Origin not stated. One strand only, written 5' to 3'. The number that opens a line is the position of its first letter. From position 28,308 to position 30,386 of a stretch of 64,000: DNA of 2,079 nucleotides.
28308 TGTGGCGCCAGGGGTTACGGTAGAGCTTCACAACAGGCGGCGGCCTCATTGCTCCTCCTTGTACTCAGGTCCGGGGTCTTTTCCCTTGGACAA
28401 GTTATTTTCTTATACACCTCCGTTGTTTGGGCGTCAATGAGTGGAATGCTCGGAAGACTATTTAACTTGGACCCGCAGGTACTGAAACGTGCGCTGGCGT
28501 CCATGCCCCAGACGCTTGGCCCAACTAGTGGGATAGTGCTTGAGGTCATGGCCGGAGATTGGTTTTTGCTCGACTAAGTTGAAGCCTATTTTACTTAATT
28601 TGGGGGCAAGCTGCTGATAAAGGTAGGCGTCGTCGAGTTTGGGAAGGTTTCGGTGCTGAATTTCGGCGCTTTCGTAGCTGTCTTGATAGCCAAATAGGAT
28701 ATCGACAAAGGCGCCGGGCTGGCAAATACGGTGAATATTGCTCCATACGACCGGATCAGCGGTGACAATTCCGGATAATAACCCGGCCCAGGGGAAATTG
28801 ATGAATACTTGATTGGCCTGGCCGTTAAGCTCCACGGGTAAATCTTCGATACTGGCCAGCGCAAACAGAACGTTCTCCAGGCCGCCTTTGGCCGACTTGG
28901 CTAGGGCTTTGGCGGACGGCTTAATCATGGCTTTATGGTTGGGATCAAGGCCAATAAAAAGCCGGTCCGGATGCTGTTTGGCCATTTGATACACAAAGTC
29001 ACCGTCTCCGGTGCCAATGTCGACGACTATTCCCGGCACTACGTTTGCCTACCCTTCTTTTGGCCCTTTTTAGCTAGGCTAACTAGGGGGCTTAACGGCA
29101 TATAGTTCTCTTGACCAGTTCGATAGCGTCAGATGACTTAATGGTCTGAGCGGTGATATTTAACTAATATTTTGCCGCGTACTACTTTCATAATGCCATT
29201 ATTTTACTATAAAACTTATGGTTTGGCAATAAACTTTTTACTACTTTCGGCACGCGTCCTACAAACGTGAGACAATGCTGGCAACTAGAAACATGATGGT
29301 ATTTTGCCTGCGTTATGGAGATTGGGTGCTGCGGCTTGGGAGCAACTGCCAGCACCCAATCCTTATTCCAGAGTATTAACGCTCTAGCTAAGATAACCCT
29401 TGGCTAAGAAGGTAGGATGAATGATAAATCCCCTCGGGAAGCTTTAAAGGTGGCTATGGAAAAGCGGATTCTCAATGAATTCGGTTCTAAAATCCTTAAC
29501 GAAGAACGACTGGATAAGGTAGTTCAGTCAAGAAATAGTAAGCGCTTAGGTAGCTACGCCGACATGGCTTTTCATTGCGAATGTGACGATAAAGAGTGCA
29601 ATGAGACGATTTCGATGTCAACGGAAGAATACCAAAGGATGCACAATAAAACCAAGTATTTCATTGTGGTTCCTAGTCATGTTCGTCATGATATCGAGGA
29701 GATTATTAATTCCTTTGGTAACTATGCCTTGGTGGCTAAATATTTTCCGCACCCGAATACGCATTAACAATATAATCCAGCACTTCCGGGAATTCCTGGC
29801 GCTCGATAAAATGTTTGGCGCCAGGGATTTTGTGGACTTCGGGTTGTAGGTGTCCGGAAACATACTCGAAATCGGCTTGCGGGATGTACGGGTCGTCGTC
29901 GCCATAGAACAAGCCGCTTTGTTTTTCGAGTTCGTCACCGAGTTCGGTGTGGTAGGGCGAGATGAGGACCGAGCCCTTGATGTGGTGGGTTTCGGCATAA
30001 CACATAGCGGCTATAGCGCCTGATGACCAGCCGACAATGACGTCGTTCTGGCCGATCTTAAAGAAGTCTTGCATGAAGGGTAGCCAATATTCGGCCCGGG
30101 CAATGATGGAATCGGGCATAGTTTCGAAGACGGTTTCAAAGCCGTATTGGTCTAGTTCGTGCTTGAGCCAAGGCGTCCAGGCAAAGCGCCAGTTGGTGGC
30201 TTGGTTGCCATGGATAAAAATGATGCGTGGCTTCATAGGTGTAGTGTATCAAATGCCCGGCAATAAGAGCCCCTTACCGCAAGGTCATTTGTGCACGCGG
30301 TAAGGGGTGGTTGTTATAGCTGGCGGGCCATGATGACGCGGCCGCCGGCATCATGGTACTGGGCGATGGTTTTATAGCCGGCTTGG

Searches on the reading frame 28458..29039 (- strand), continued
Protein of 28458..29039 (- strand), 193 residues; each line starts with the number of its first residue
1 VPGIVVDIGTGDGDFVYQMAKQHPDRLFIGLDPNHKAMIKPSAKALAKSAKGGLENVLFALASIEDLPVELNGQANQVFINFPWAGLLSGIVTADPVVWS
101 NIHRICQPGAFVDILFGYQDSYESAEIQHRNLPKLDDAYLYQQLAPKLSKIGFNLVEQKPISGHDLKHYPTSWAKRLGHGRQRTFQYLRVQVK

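Call 30: fold_search(model_id=the predicted structure, library=pdb)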
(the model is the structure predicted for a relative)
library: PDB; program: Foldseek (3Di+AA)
matches with E <= 10: 1922; with E <= 0.001: 1096
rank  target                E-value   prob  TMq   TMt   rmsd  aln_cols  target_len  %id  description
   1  3mte_A                2.1e-22  1.00  0.94  0.83   1.6       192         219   36  Crystal Structure of 16S rRNA Methyltranferase (released 2010-12-08)
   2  3p2e_A                7.1e-20  1.00  0.87  0.84   1.4       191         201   32  Structure of an antibiotic related Methyltransferase (released 2010-11-17)
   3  3p2i_A                1.4e-19  1.00  0.86  0.84   1.4       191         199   31  Structure of an antibiotic related Methyltransferase (released 2010-11-17)
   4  3pb3_A                1.4e-19  1.00  0.86  0.84   1.4       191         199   30  Structure of an Antibiotic Related Methyltransferase (released 2010-11-24)
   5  5bw4_B                2.1e-19  1.00  0.87  0.76   2.5       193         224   33  Crystal structure of the 16S rRNA (adenine(1408)-N(1))-methyltransferase W203A mutant with cosubstrate SAM from Catenu (released 2016-04-20)
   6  3mq2_A                3.8e-19  1.00  0.87  0.79   2.4       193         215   33  Crystal Structure of 16S rRNA Methyltranferase KamB (released 2010-12-08)
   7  5bw5                  6.0e-19  1.00  0.85  0.76   3.1       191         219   33  Crystal structure of the 16S rRNA (adenine(1408)-N(1))-methyltransferase D21A mutant from Catenulisporales acidiphilia (released 2016-04-20)
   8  5d1n                  8.4e-19  1.00  0.86  0.75   3.0       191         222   33  Crystal structure of the 16S rRNA (adenine(1408)-N(1))-methyltransferase with its reaction by-product SAH from Catenulis (released 2016-04-20)
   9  4rx1_A                1.3e-18  1.00  0.79  0.72   4.6       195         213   35  Crystal Structure of antibiotic-resistance methyltransferase Kmr (released 2015-03-11)
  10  3p2k_A                1.5e-18  1.00  0.83  0.82   2.9       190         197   30  Structure of an antibiotic related Methyltransferase (released 2010-11-17)
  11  4rx1_B                3.3e-18  1.00  0.78  0.76   3.8       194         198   34  Crystal Structure of antibiotic-resistance methyltransferase Kmr (released 2015-03-11)
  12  5d1h_B                3.3e-18  1.00  0.80  0.76   2.5       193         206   30  Crystal structure of the 16S rRNA (adenine(1408)-N(1))-methyltransferase W203A mutant from Catenulisporales acidiphili (released 2016-04-20)
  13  7ehf                  7.1e-18  1.00  0.83  0.78   2.7       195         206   31  Crystal structure of the aminoglycoside resistance methyltransferase NpmB1 (released 2021-08-11)
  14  4x1o                  7.6e-18  1.00  0.85  0.76   3.1       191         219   33  Crystal structure of the 16S rRNA (adenine(1408)-N(1))-methyltransferase from Catenulisporales acidiphilia (released 2015-11-04)
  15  4rwz_B                1.8e-17  1.00  0.79  0.78   3.2       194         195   33  Crystal structure of the antibiotic-resistance methyltransferase Kmr (released 2015-03-11)
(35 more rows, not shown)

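Call 47: search_protein_representatives(protein=window:28458-29039:-)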
Query: 193 residues. Proteins with E-value up to 0.001 (for the whole library): 928; up to 1e-10: 561; up to 1e-30: 42. The best 150 are listed.
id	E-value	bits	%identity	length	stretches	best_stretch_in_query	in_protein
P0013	2.3e-64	233.3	53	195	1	1-192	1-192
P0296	2.1e-54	200.8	53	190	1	1-192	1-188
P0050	2.2e-43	164.8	47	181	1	1-190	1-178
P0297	2.5e-41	158.1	40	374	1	2-189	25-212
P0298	9.5e-41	156.2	42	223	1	3-187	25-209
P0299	2.0e-40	155.2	63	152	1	2-109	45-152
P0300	1.2e-39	152.7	41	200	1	3-183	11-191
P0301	1.7e-39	152.1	43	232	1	2-189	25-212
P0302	1.6e-37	145.7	40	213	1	3-186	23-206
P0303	2.2e-37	145.3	39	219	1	4-186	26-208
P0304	3.1e-37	144.8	39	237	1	3-188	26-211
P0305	4.8e-37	144.2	38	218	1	4-185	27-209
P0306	5.3e-37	144.0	38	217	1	4-187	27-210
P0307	6.5e-37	143.7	57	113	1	1-113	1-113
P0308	6.5e-36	140.5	40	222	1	4-185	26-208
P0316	2.0e-33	132.3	39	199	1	5-183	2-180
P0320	5.0e-33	131.0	39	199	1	4-188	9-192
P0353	5.8e-29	117.8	37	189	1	6-183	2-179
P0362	8.2e-28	114.0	35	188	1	6-184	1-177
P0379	1.0e-26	110.4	33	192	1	6-184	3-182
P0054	1.5e-26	109.9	39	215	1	3-184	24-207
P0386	2.1e-26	109.5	36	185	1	6-191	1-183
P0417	7.6e-25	104.3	34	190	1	5-186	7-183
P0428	2.1e-24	102.9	34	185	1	4-190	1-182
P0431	3.1e-24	102.3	34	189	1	6-183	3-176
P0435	8.1e-24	101.0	34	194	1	8-186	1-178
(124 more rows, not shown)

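Call 48: search_protein_families(library=ncbifam, proteins=[P0316, P0353, P0362, P0379, P0386, P0417, P0428, P0431, P0435, P0320], max_evalue=1e-20)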
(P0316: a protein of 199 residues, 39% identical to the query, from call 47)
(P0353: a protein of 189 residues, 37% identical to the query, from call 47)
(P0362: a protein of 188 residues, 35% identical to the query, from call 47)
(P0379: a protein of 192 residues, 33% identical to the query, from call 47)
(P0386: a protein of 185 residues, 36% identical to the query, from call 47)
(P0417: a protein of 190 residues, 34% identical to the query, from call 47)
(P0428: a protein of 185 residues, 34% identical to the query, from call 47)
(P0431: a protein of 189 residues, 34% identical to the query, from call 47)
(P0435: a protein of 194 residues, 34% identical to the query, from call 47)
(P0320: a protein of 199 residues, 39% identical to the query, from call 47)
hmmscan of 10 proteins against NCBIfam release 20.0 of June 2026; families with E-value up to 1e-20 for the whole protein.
P0316 (199 aa): 4 families
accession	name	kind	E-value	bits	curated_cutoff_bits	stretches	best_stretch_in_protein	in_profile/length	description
NF000363.1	self_KamB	exception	2.1e-41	141.8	350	1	2-179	28-203/216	16S rRNA (adenine(1408)-N(1))-methyltransferase KamB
NF051863.1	16S_A1408_WarA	equivalog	1.5e-37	129.1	305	1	1-190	1-183/190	16S rRNA (adenine(1408)-N(1))-methyltransferase WarA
NF040634.1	16S_A1408_NpmB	exception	5.3e-36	124.1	460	1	2-179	29-206/217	16S rRNA (adenine(1408)-N(1))-methyltransferase NpmB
NF000030.2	16S_rRNA_NpmA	exception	2.4e-33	115.6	470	1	3-190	29-217/219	16S rRNA (adenine(1408)-N(1))-methyltransferase NpmA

P0353 (189 aa): 4 families
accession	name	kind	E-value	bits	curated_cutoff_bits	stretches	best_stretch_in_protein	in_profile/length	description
NF040634.1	16S_A1408_NpmB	exception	2.8e-45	154.4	460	1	2-186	30-214/217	16S rRNA (adenine(1408)-N(1))-methyltransferase NpmB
NF051863.1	16S_A1408_WarA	equivalog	2.5e-34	118.6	305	1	2-186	3-180/190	16S rRNA (adenine(1408)-N(1))-methyltransferase WarA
NF000363.1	self_KamB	exception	1.8e-32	112.6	350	1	2-182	29-207/216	16S rRNA (adenine(1408)-N(1))-methyltransferase KamB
NF000030.2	16S_rRNA_NpmA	exception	3e-24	85.8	470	1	2-179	29-207/219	16S rRNA (adenine(1408)-N(1))-methyltransferase NpmA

P0362 (188 aa): 4 families
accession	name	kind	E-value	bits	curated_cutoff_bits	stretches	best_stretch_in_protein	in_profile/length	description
NF000030.2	16S_rRNA_NpmA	exception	3.2e-33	115.2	470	1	1-185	29-216/219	16S rRNA (adenine(1408)-N(1))-methyltransferase NpmA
NF051863.1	16S_A1408_WarA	equivalog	2.9e-32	111.9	305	1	1-184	3-181/190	16S rRNA (adenine(1408)-N(1))-methyltransferase WarA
NF000363.1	self_KamB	exception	4.3e-29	101.6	350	1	1-176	29-204/216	16S rRNA (adenine(1408)-N(1))-methyltransferase KamB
NF040634.1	16S_A1408_NpmB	exception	2.3e-21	76.2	460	1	1-126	30-155/217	16S rRNA (adenine(1408)-N(1))-methyltransferase NpmB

P0379 (192 aa): 4 families
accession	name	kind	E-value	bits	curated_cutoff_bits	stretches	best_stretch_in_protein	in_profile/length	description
NF040634.1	16S_A1408_NpmB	exception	6.5e-37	127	460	1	2-174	29-202/217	16S rRNA (adenine(1408)-N(1))-methyltransferase NpmB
NF000363.1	self_KamB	exception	1.3e-35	122.9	350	1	3-174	29-199/216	16S rRNA (adenine(1408)-N(1))-methyltransferase KamB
NF051863.1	16S_A1408_WarA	equivalog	6.1e-34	117.3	305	1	1-182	1-174/190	16S rRNA (adenine(1408)-N(1))-methyltransferase WarA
NF000030.2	16S_rRNA_NpmA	exception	9.8e-27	94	470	1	1-190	27-217/219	16S rRNA (adenine(1408)-N(1))-methyltransferase NpmA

P0386 (185 aa): 3 families
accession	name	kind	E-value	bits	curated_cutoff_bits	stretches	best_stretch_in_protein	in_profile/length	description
NF000363.1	self_KamB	exception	3.8e-39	134.4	350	1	1-173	29-203/216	16S rRNA (adenine(1408)-N(1))-methyltransferase KamB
NF051863.1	16S_A1408_WarA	equivalog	8.9e-34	116.8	305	1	1-175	3-174/190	16S rRNA (adenine(1408)-N(1))-methyltransferase WarA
NF040634.1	16S_A1408_NpmB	exception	3.4e-33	114.9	460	1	1-171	30-204/217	16S rRNA (adenine(1408)-N(1))-methyltransferase NpmB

P0417 (190 aa): 2 families
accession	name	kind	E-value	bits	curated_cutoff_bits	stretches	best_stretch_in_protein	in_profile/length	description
NF000030.2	16S_rRNA_NpmA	exception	2.3e-25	89.5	470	1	3-184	24-211/219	16S rRNA (adenine(1408)-N(1))-methyltransferase NpmA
NF051863.1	16S_A1408_WarA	equivalog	3.3e-21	75.8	305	1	8-185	3-178/190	16S rRNA (adenine(1408)-N(1))-methyltransferase WarA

P0428 (185 aa): 4 families
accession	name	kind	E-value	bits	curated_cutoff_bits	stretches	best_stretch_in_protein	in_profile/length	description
NF051863.1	16S_A1408_WarA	equivalog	9.5e-40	136.3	305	1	1-183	1-181/190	16S rRNA (adenine(1408)-N(1))-methyltransferase WarA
NF040634.1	16S_A1408_NpmB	exception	1.4e-38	132.5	460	1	1-184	28-216/217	16S rRNA (adenine(1408)-N(1))-methyltransferase NpmB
NF000363.1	self_KamB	exception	1.1e-35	123.1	350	1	1-175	27-204/216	16S rRNA (adenine(1408)-N(1))-methyltransferase KamB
NF000030.2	16S_rRNA_NpmA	exception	2.6e-23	82.8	470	1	1-181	27-213/219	16S rRNA (adenine(1408)-N(1))-methyltransferase NpmA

P0431 (189 aa): 4 families
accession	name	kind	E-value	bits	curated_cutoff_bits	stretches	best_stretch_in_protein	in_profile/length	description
NF051863.1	16S_A1408_WarA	equivalog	5.5e-36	124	305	1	2-184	2-181/190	16S rRNA (adenine(1408)-N(1))-methyltransferase WarA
NF040634.1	16S_A1408_NpmB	exception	7.1e-36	123.7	460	1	1-185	28-216/217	16S rRNA (adenine(1408)-N(1))-methyltransferase NpmB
NF000363.1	self_KamB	exception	4.8e-32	111.2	350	1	2-177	28-205/216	16S rRNA (adenine(1408)-N(1))-methyltransferase KamB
NF000030.2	16S_rRNA_NpmA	exception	3.3e-21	75.9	470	1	1-176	27-207/219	16S rRNA (adenine(1408)-N(1))-methyltransferase NpmA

P0435 (194 aa): 4 families
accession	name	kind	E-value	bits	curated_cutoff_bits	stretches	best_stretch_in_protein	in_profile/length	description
NF000030.2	16S_rRNA_NpmA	exception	6.1e-32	111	470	1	1-186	31-218/219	16S rRNA (adenine(1408)-N(1))-methyltransferase NpmA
NF040634.1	16S_A1408_NpmB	exception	4.9e-30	104.6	460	1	1-175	32-207/217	16S rRNA (adenine(1408)-N(1))-methyltransferase NpmB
NF051863.1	16S_A1408_WarA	equivalog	1.2e-28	100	305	1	1-179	5-177/190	16S rRNA (adenine(1408)-N(1))-methyltransferase WarA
NF000363.1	self_KamB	exception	1.5e-21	76.9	350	1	2-181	32-211/216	16S rRNA (adenine(1408)-N(1))-methyltransferase KamB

P0320 (199 aa): 4 families
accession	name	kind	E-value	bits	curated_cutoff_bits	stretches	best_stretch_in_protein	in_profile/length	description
NF051863.1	16S_A1408_WarA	equivalog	1.6e-38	132.3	305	1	11-187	3-172/190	16S rRNA (adenine(1408)-N(1))-methyltransferase WarA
NF040634.1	16S_A1408_NpmB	exception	1.1e-35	123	460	1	9-183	28-202/217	16S rRNA (adenine(1408)-N(1))-methyltransferase NpmB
NF000363.1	self_KamB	exception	3e-34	118.4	350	1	8-186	26-202/216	16S rRNA (adenine(1408)-N(1))-methyltransferase KamB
NF000030.2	16S_rRNA_NpmA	exception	7.3e-33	114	470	1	8-198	26-218/219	16S rRNA (adenine(1408)-N(1))-methyltransferase NpmA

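Call 52: find_encoding_contigs(protein=P0003, flank=6000, max_places=3)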
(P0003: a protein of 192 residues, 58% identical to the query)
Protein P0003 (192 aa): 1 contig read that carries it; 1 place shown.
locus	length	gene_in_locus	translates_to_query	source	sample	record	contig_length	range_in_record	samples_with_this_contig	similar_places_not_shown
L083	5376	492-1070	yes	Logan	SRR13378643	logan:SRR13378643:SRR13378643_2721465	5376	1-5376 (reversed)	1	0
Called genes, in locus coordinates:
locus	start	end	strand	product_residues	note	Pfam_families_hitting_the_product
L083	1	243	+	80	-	?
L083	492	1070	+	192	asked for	PF02390:Methyltransf_4, PF13649:Methyltransf_25 (faint), PF13847:Methyltransf_31, PF24675:NpmA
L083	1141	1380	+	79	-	-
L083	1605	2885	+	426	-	PF06277:EutA (faint), PF06723:MreB_Mbl (weak), PF14450:FtsA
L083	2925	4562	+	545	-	-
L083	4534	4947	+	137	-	PF03652:RuvX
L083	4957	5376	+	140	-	?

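Call 53: find_encoding_contigs(protein=P0002, flank=3000, max_places=3)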
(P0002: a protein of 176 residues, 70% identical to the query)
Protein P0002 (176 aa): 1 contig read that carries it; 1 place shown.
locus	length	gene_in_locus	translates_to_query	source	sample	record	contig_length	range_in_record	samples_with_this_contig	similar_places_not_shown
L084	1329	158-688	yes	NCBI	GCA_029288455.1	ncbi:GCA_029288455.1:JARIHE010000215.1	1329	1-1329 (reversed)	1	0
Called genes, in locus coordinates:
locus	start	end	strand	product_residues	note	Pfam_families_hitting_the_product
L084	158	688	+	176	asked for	PF24675:NpmA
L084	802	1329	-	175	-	?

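Call 62: search_protein_families(library=pfam, proteins=[P0051, P0053, P0054, P0298, P0302, P0303, P0305, P0013, P0296, P0050], max_evalue=1e-15)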
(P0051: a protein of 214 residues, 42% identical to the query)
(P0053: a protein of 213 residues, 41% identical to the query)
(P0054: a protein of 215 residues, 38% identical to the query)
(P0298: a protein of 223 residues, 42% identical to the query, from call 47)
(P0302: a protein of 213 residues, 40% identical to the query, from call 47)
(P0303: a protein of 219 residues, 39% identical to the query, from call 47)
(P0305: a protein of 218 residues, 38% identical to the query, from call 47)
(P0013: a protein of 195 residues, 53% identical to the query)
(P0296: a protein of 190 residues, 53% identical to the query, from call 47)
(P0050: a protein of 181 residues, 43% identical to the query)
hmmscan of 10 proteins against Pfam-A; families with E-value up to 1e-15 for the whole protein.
P0051 (214 aa): 1 family
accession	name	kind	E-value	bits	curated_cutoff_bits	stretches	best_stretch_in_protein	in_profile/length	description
PF24675.1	NpmA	-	2.4e-64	217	60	1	16-209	20-211/214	16S rRNA (adenine(1408)-N(1))-methyltransferase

P0053 (213 aa): 1 family
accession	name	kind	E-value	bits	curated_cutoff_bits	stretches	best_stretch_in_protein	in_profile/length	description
PF24675.1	NpmA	-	3.8e-57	193.5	60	1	22-208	24-210/214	16S rRNA (adenine(1408)-N(1))-methyltransferase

P0054 (215 aa): 1 family
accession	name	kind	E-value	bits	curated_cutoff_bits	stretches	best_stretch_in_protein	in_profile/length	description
PF24675.1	NpmA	-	2.7e-57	193.9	60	1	2-211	3-212/214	16S rRNA (adenine(1408)-N(1))-methyltransferase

P0298 (223 aa): 1 family
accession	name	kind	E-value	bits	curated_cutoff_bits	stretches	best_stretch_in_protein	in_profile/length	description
PF24675.1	NpmA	-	3.6e-74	249.1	60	1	2-213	1-213/214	16S rRNA (adenine(1408)-N(1))-methyltransferase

P0302 (213 aa): 1 family
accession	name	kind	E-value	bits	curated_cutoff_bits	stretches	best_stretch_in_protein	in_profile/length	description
PF24675.1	NpmA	-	3.2e-58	197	60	1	22-207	24-209/214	16S rRNA (adenine(1408)-N(1))-methyltransferase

P0303 (219 aa): 1 family
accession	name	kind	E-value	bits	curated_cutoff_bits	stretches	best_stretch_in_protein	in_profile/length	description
PF24675.1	NpmA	-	1.1e-69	234.5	60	1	4-212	2-212/214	16S rRNA (adenine(1408)-N(1))-methyltransferase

P0305 (218 aa): 1 family
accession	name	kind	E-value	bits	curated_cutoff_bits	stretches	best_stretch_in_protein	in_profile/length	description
PF24675.1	NpmA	-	1.4e-64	217.8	60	1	2-214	1-212/214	16S rRNA (adenine(1408)-N(1))-methyltransferase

P0013 (195 aa): 1 family
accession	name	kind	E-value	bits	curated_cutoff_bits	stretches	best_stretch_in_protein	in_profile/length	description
PF24675.1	NpmA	-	5.6e-58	196.2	60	1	3-189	25-211/214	16S rRNA (adenine(1408)-N(1))-methyltransferase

P0296 (190 aa): 1 family
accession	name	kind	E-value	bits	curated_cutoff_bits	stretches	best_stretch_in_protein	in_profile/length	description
PF24675.1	NpmA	-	6.9e-53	179.6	60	1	3-182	25-209/214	16S rRNA (adenine(1408)-N(1))-methyltransferase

P0050 (181 aa): 1 family
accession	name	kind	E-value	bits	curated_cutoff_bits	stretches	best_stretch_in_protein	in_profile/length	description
PF24675.1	NpmA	-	1.8e-36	125.9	60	1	3-176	25-210/214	16S rRNA (adenine(1408)-N(1))-methyltransferase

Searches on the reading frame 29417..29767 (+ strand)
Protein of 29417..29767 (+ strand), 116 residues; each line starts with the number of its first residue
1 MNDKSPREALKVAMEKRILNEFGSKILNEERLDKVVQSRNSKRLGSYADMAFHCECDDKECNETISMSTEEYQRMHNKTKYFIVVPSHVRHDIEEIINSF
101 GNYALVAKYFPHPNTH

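Call 19: search_protein_families(library=pfam, proteins=[window:29417-29767:+], max_evalue=0.001)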
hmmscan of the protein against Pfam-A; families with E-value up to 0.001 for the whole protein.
window:29417-29767:+ (116 aa): 0 families

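Call 39: search_protein_families(library=ncbifam, proteins=[window:29417-29767:+], max_evalue=0.01)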
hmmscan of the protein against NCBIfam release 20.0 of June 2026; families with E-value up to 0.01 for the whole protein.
window:29417-29767:+ (116 aa): 1 family
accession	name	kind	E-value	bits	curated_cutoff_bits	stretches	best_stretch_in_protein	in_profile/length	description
NF038315.1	HxsD_rel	equivalog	0.001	19.2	41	1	78-105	31-58/62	HxsD-like protein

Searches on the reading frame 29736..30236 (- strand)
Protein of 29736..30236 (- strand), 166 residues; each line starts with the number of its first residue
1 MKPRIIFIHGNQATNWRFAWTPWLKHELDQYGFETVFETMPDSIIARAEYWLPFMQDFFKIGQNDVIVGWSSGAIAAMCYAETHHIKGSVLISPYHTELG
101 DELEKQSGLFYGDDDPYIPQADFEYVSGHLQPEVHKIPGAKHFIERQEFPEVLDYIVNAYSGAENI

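Call 19: search_protein_families(library=pfam, proteins=[window:29736-30236:-], max_evalue=0.001)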
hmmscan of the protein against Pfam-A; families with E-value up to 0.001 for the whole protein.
window:29736-30236:- (166 aa): 2 families
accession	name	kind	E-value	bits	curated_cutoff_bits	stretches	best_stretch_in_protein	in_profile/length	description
PF12697.13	Abhydrolase_6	-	2.6e-05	25.4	26.3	1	5-110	1-97/217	Alpha/beta hydrolase family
PF00561.26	Abhydrolase_1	-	0.00036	20.7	25.8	0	57-108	64-118/245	alpha/beta hydrolase fold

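Call 39: search_protein_families(library=ncbifam, proteins=[window:29736-30236:-], max_evalue=0.01)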
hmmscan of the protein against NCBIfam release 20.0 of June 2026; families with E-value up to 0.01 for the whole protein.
window:29736-30236:- (166 aa): 0 families
